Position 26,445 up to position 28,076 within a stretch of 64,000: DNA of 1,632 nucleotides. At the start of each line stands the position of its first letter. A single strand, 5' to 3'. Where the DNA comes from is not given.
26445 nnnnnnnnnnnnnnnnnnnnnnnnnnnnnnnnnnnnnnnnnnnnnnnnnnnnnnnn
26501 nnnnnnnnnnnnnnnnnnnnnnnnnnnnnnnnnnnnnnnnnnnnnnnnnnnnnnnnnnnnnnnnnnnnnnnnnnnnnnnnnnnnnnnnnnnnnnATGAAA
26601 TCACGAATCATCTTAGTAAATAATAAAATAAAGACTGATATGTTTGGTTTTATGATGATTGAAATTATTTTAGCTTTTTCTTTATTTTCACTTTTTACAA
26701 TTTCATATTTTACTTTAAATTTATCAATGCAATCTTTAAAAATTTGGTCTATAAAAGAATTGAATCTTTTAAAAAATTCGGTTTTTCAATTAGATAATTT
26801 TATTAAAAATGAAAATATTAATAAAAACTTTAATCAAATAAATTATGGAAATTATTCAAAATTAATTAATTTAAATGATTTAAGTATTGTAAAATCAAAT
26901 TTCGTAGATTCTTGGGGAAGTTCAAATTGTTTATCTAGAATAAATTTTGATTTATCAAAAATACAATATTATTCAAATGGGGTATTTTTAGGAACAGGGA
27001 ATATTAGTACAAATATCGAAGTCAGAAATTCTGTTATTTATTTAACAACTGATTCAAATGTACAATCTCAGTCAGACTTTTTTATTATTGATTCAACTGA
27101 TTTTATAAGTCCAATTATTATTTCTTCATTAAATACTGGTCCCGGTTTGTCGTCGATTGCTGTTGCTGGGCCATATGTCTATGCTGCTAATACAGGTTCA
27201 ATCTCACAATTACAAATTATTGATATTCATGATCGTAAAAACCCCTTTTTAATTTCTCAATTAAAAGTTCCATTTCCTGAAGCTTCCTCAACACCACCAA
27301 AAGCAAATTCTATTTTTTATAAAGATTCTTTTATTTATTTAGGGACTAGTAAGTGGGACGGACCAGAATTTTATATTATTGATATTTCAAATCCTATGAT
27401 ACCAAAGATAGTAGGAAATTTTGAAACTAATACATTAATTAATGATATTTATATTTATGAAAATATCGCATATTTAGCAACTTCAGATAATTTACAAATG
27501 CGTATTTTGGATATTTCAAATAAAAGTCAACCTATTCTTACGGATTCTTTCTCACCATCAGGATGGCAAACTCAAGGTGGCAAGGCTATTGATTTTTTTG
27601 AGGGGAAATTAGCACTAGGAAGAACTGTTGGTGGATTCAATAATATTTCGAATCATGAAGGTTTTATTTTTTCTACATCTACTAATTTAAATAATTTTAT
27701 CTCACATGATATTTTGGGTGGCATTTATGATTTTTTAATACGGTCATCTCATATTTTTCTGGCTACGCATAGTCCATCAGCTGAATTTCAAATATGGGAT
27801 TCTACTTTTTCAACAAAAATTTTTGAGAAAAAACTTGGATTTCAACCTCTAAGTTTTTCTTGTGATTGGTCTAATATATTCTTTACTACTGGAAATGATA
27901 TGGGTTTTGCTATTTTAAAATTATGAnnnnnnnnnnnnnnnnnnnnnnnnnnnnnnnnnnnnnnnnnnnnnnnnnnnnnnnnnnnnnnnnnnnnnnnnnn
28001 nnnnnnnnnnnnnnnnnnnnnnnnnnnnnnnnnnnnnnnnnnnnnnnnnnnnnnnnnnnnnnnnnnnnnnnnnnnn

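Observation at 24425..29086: Type IV pilus locus encoding a prepilin fused to an LVIVD beta-propeller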

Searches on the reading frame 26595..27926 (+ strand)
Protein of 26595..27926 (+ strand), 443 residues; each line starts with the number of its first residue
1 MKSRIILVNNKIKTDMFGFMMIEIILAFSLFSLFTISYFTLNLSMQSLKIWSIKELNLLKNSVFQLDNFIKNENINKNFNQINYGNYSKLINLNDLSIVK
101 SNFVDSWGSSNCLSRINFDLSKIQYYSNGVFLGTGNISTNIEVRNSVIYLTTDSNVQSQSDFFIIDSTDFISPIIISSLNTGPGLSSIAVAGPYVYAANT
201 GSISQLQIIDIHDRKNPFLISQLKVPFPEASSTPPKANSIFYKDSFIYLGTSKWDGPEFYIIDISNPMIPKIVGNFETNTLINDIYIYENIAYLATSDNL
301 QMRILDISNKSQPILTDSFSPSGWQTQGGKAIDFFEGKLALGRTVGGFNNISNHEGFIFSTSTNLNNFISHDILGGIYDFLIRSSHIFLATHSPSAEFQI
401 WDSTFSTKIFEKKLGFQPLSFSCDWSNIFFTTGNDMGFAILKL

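Call 3: search_protein_families(library=pfam, proteins=[window:26595-27926:+], max_evalue=1)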
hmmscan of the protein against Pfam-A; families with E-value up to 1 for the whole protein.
window:26595-27926:+ (443 aa): 2 families
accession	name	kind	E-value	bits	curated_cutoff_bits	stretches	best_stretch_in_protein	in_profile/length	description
PF08309.17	LVIVD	-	4.4e-11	42.4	20.2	3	284-319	6-40/42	LVIVD repeat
PF09826.15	Beta_propel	-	0.038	13.3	22.4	0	248-277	319-347/495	Beta propeller domain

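Call 4: search_protein_families(library=ncbifam, proteins=[window:26595-27926:+], max_evalue=1)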
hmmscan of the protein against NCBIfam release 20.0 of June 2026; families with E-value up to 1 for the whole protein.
window:26595-27926:+ (443 aa): 0 families

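Call 10: find_homologous_proteins(query=window:26595-27926:+, max_evalue=0.001)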
Query window:26595-27926:+ (443 aa): 437 proteins with E <= 0.001 among 7298 candidates; the best 120 are listed.
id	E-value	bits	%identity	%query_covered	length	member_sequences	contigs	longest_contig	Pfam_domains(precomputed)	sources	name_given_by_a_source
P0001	9.5e-278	939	100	97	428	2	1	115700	PF08309.18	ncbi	-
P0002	2.2e-193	661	69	100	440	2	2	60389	PF08309.18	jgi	jgi:hypothetical protein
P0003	2.4e-176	605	63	100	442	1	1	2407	PF08309.18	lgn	-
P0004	3.7e-168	578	60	100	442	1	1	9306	-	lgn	-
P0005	5.4e-167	574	59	100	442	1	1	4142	-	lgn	-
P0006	4.4e-163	561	57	100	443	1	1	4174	-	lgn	-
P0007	2.0e-162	559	59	100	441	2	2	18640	PF08309.18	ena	-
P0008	1.3e-161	556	59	96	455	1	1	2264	PF08309.18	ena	-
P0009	1.4e-160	553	57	96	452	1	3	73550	PF08309.18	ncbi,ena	-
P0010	8.4e-158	544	58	96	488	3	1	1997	-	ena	-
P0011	4.6e-157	541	57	100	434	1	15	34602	PF08309.18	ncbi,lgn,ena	-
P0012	3.0e-156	539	59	96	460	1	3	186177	PF08309.18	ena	-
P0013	4.2e-156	538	58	100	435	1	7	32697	PF08309.18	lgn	-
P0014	2.2e-154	533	59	95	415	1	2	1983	PF08309.18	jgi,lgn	jgi:hypothetical protein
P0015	3.7e-154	532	58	100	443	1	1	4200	PF08309.18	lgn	-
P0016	6.9e-154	531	53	100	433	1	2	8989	PF08309.18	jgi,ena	jgi:hypothetical protein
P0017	6.9e-154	531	55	100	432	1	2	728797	PF08309.18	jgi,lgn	jgi:hypothetical protein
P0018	2.9e-151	522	58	95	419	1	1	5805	PF08309.18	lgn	-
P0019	5.2e-151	521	55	99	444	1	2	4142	PF08309.18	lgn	-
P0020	1.4e-150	520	55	99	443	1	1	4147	PF08309.18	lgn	-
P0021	3.2e-149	516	53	99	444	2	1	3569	PF08309.18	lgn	-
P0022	4.3e-149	515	56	96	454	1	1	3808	PF08309.18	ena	-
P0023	1.7e-148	513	53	100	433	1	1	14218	PF08309.18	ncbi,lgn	-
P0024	5.1e-148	512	55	96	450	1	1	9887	PF08309.18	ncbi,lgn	-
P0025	2.3e-144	500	54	96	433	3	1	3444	PF08309.18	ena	-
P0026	1.9e-142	493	53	100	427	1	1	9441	PF08309.18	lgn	-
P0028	1.3e-141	491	52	100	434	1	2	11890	PF08309.18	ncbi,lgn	-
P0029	4.4e-141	489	54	100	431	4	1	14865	PF08309.18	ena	-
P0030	9.5e-141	488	54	96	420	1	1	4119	PF08309.18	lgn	-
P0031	3.2e-140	486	52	100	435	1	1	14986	PF08309.18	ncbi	-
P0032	1.4e-139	484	54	100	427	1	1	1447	PF08309.18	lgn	-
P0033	2.8e-139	483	56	95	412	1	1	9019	PF08309.18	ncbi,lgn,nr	ncbi:MAG: hypothetical protein Q7S72_02055 [Candidatus Taylorbacteria bacterium]|nr:hypothetical pro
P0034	5.6e-139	482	53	100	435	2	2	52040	PF08309.18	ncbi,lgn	-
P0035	6.2e-138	478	52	100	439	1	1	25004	PF08309.18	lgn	-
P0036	7.5e-138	478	51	97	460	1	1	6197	PF08309.18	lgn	-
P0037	1.6e-137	477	53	100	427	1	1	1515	PF08309.18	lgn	-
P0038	2.1e-137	477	54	96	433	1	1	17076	PF08309.18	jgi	jgi:hypothetical protein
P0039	1.2e-136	474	52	100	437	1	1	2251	PF08309.18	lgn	-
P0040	3.2e-136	473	53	100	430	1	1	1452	PF08309.18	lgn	-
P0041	4.8e-136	472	51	95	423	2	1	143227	PF08309.18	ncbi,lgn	-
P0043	3.7e-135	469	52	95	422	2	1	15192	PF08309.18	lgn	-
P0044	7.0e-135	468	53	100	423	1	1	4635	PF08309.18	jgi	jgi:hypothetical protein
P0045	2.3e-134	467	51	94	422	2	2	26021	PF08309.18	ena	-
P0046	5.4e-134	465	51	100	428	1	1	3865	PF08309.18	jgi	-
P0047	1.1e-133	464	51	95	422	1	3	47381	PF08309.18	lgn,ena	-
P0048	2.2e-133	463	52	95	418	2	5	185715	PF08309.18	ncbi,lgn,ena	-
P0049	7.0e-133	462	50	96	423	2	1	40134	PF08309.18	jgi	jgi:uncharacterized secreted protein with C-terminal beta-propeller domain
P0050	7.9e-133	462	51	100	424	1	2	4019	PF08309.18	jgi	jgi:hypothetical protein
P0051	3.4e-132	459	53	94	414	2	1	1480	PF08309.18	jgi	jgi:hypothetical protein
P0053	4.8e-132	459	50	95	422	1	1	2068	PF08309.18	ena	-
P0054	9.3e-132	458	50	95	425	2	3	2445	PF08309.18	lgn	-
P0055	9.9e-132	458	51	100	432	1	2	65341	PF08309.18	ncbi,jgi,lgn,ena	jgi:hypothetical protein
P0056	1.3e-131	458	51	100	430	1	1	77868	PF08309.18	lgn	-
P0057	5.2e-131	456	50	100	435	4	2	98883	PF08309.18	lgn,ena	-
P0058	6.6e-131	455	51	95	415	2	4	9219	PF08309.18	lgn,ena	-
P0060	1.1e-130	454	50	99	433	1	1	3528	PF08309.18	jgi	-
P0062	3.3e-130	453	50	100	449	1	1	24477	PF08309.18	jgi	jgi:hypothetical protein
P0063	3.7e-130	453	49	98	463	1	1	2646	PF08309.18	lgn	-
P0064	5.4e-130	452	51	96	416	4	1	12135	PF08309.18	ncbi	-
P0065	6.9e-130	452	48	100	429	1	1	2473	PF08309.18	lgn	-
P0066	2.0e-129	450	50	96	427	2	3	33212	PF08309.18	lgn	-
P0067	2.9e-129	450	49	100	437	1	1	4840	PF08309.18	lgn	-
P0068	4.7e-129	449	50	95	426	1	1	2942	PF08309.18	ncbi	-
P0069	1.9e-128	447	49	100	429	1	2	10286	PF08309.18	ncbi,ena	ncbi:MAG: hypothetical protein AAB917_01480 [Patescibacteria group bacterium]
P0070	4.1e-128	446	48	100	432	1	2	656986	PF08309.18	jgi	jgi:hypothetical protein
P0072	3.5e-127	443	51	98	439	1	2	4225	PF08309.18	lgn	-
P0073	3.7e-127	443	48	96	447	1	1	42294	PF08309.18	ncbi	-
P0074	1.8e-126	441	50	95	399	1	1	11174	PF08309.18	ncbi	-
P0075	2.8e-126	440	48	95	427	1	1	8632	PF08309.18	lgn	-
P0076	2.8e-126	440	50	96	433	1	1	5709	PF08309.18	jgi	-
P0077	3.2e-126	440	50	100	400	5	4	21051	PF08309.18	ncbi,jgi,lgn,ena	ncbi:MAG TPA: hypothetical protein VJI66_02240 [Candidatus Paceibacterota bacterium]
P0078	5.3e-126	439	51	94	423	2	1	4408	PF08309.18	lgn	-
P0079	7.2e-126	439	50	100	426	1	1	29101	PF08309.18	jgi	-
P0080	3.3e-125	436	50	100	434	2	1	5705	PF08309.18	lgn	-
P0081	2.7e-124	433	50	100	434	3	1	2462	PF08309.18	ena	-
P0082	5.4e-124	432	47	100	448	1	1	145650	PF08309.18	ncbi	-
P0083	1.4e-123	431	50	94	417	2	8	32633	PF08309.18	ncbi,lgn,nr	ncbi:MAG: hypothetical protein QG640_678 [Patescibacteria group bacterium]|nr:hypothetical protein [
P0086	3.7e-121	423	50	97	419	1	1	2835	PF08309.18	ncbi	-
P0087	1.3e-120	421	47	100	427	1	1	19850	PF08309.18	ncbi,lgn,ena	-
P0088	7.2e-120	419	49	96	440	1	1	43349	PF08309.18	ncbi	-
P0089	1.3e-119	418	46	100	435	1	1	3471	PF08309.18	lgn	-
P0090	1.4e-119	418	48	100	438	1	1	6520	PF08309.18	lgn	-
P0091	2.2e-119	417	47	100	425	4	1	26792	PF08309.18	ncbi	-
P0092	6.6e-119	416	46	100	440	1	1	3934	PF08309.18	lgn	-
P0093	2.8e-118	414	48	100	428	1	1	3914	PF08309.18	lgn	-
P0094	3.7e-118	413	47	96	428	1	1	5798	PF08309.18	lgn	-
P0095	4.1e-118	413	48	95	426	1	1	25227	PF08309.18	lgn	-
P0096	1.1e-117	412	45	98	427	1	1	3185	PF08309.18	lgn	-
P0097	2.0e-117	411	49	95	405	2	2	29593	PF08309.18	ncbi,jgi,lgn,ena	-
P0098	3.4e-117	410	46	100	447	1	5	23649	PF08309.18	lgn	-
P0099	4.4e-116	406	45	95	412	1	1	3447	PF08309.18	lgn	-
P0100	4.8e-116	406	46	100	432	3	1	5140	PF08309.18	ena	-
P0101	3.1e-115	404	47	100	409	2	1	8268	PF08309.18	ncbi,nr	ncbi:MAG: hypothetical protein Q8Q03_01300 [bacterium]|nr:hypothetical protein [bacterium]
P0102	2.3e-114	401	45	95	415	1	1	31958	PF08309.18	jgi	jgi:hypothetical protein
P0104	1.2e-113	398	46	96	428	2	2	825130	PF08309.18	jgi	jgi:hypothetical protein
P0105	2.3e-113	397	47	100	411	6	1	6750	PF08309.18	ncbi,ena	-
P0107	5.3e-111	390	50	79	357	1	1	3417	PF08309.18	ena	-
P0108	1.5e-110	388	51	81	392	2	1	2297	PF08309.18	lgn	-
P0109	9.4e-110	385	44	96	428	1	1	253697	PF08309.18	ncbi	-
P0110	1.2e-109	385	48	98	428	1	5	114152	PF08309.18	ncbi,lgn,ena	-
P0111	1.5e-109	385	48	94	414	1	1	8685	PF08309.18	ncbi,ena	-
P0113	1.4e-108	382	45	95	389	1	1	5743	PF08309.18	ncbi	-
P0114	6.1e-108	380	44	100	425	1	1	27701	PF08309.18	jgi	jgi:hypothetical protein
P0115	2.1e-107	378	46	94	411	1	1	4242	PF08309.18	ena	-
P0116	2.1e-106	374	46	90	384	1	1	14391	PF08309.18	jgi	jgi:hypothetical protein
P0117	4.2e-106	373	46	96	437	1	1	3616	PF08309.18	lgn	-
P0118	1.5e-105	372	44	100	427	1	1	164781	PF08309.18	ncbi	-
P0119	9.3e-104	366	47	96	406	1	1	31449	PF08309.18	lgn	-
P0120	1.2e-103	365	46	92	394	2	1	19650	PF08309.18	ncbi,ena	-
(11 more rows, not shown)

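Call 14: find_encoding_contigs(protein=P0001, flank=10000, max_places=3)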
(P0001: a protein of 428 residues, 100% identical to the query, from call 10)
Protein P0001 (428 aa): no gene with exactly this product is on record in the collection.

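Call 15: find_encoding_contigs(protein=P0017, flank=10000, max_places=2)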
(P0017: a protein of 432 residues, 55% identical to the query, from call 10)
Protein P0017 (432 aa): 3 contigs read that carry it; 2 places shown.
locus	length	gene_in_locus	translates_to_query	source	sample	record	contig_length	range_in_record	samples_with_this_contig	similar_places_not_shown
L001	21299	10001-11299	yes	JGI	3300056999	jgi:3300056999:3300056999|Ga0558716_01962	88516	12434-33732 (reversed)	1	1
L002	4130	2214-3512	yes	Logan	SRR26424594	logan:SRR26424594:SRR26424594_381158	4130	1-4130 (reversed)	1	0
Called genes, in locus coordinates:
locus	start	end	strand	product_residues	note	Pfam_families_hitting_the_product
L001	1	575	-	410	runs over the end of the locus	PF03129:HGTP_anticodon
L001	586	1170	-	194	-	PF10502:Peptidase_S26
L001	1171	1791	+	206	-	PF01195:Pept_tRNA_hydro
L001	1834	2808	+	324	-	PF03703:bPH_2, PF04326:SLFN_AlbA_2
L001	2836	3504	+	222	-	-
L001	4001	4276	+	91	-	-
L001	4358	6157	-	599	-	PF00009:GTP_EFTU, PF01926:MMR_HSR1, PF22042:EF-G_D2, PF03144:GTP_EFTU_D2, PF00679:EFG_C, PF21018:BipA_C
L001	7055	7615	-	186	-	-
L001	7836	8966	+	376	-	PF00437:T2SSE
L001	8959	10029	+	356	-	PF00482:T2SSF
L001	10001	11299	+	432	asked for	PF08309:LVIVD (faint)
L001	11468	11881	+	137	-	-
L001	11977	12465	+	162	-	PF07963:N_methyl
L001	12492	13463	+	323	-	PF00144:Beta-lactamase (faint), PF00768:Peptidase_S11, PF02113:Peptidase_S13 (weak), PF13354:Beta-lactamase2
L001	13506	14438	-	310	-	PF00413:Peptidase_M10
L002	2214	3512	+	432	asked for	PF08309:LVIVD (faint)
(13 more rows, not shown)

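Call 16: find_encoding_contigs(protein=P0104, flank=10000, max_places=2)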
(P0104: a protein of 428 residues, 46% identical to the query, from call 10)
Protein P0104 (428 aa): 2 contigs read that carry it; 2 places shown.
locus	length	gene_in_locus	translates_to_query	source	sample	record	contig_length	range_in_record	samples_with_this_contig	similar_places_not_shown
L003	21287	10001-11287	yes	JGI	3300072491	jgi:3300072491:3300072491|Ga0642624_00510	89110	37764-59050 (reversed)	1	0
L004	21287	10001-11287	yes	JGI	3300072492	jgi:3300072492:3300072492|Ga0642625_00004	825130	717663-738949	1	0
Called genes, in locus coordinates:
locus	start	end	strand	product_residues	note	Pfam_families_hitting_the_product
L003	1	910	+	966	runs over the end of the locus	PF00580:UvrD-helicase, PF13245:AAA_19, PF13361:UvrD_C, PF13538:UvrD_C_2 (faint), PF12705:PDDEXK_1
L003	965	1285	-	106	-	-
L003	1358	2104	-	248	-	PF13462:Thioredoxin_4, PF13098:Thioredoxin_2 (faint), PF01323:DSBA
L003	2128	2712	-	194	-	PF13482:RNase_H_2, PF10108:DNA_pol_B_exo2 (faint)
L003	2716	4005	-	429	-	PF13393:tRNA-synt_His, PF00587:tRNA-synt_2b, PF03129:HGTP_anticodon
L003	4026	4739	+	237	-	PF01509:TruB_N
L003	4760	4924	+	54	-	-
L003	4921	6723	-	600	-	PF00009:GTP_EFTU, PF01926:MMR_HSR1, PF22042:EF-G_D2, PF03144:GTP_EFTU_D2, PF00679:EFG_C, PF21018:BipA_C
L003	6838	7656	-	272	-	PF00406:ADK (faint)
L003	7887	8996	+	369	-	PF00437:T2SSE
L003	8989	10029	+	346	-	PF00482:T2SSF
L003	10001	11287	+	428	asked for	PF08309:LVIVD (faint)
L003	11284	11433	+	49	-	-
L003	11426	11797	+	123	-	-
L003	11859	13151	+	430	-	PF01336:tRNA_anti-codon, PF00152:tRNA-synt_2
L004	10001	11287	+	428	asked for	PF08309:LVIVD (faint)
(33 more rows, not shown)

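Call 22: predict_structure(alignment_id=A1)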
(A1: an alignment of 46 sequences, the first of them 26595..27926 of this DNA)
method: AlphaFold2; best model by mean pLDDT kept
length: 443 residues; sequences in the alignment: 46
mean_pLDDT: 89.3   pTM: 0.83
mean pLDDT of the five models: 89.3, 89.1, 88.6, 88.5, 86.7
residues with pLDDT >= 90: 309; 70-90: 101; 50-70: 17; < 50: 16
segments of 3 or more residues with pLDDT < 50: 1-11, 13-15
pLDDT, mean of each block of 10 residues (from residue 1): 43 50 80 92 95 93 86 69 90 87 88 90 94 93 96 86 96 96 92 95 93 96 86 87 96 92 96 95 95 95 96 95 88 94 79 88 78 93 94 95 94 95 96 95 94
secondary structure, 60 per line:
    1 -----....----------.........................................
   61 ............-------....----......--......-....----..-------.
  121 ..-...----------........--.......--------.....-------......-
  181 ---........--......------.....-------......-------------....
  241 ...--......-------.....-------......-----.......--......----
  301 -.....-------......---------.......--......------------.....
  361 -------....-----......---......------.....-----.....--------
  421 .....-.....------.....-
elements in order: H6-9 H20-72 E80-83 E88-93 E96-101 H103-106 E124-126 E137-144 E147-153 E162-166 E174-179 E184-191 E194-199 E206-210 E218-223 E237-243 E246-251 E259-263 E271-276 E282-288 E291-296 E302-306 E314-319 E329-335 E338-343 E356-360 E368-371 E377-382 E386-391 E398-402 E408-412 E421-425 E427-431 E438-442

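Call 25: fold_search(model_id=the predicted structure, library=pdb)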
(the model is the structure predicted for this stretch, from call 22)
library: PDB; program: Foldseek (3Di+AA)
matches with E <= 10: 1452; with E <= 0.001: 906
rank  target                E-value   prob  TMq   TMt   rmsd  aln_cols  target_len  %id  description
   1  6wnx_A                1.0e-10  1.00  0.53  0.57   4.1       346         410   10  FBXW11-SKP1 in complex with a pSer33/pSer37 Beta-Catenin peptide (released 2020-05-06)
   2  6wnx_G                3.1e-10  1.00  0.53  0.57   4.4       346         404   10  FBXW11-SKP1 in complex with a pSer33/pSer37 Beta-Catenin peptide (released 2020-05-06)
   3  6m90_A                4.1e-10  1.00  0.53  0.57   4.1       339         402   10  Monophosphorylated pSer33 b-Catenin peptide, b-TrCP/Skp1, NRX-2776 ternary complex (released 2019-04-03)
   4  6wnx_D                4.8e-10  1.00  0.53  0.58   4.0       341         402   10  FBXW11-SKP1 in complex with a pSer33/pSer37 Beta-Catenin peptide (released 2020-05-06)
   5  6m93_A                5.3e-10  1.00  0.53  0.58   4.1       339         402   10  Monophosphorylated pSer33 b-Catenin peptide, b-TrCP/Skp1, NRX-1933 ternary complex (released 2019-04-03)
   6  6m92_A                6.4e-10  1.00  0.53  0.58   4.1       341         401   10  Monophosphorylated pSer33 b-Catenin peptide, b-TrCP/Skp1, NRX-2663 ternary complex (released 2019-04-03)
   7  6y7o_A                8.6e-10  1.00  0.46  0.61   6.1       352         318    9  The complex between the eight-bladed symmetrical designer protein Tako8 and the silicotungstic acid Keggin (STA) (released 2020-12-16)
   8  9tdz_A                1.2e-09  1.00  0.53  0.65   3.9       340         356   10  Crystal structure of beta-TrCP bound by diphosphorylated claspin degron peptide (released 2026-04-08)
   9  9t8y_A                1.2e-09  1.00  0.53  0.65   4.1       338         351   10  Crystal structure of beta-TrCP bound by monophosphorylated NRF2 degron peptide. (released 2026-04-08)
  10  6g6o_A                1.4e-09  1.00  0.46  0.61   6.3       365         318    9  Crystal structure of the computationally designed Ika8 protein: crystal packing No.1 in P63 (released 2018-11-28)
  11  6g6m                  2.0e-09  1.00  0.46  0.61   5.4       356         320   10  Crystal structure of the computationally designed Tako8 protein in P42212 (released 2018-11-28)
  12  9t9w_A                3.1e-09  1.00  0.54  0.66   3.9       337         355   10  Crystal structure of beta-TrCP bound by diphosphorylated I-kappa-B-alpha degron peptide (released 2026-04-08)
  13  6y7o_C                3.3e-09  1.00  0.46  0.62   6.0       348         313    9  The complex between the eight-bladed symmetrical designer protein Tako8 and the silicotungstic acid Keggin (STA) (released 2020-12-16)
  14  9tes_A                4.4e-09  1.00  0.52  0.65   4.0       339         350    9  Crystal structure of beta-TrCP bound by diphosphorylated PDCD4 degron peptide (released 2026-04-08)
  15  7fik_c                5.9e-09  1.00  0.55  0.76   3.7       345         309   11  The cryo-EM structure of the CR subunit from X. laevis NPC (released 2022-11-09)
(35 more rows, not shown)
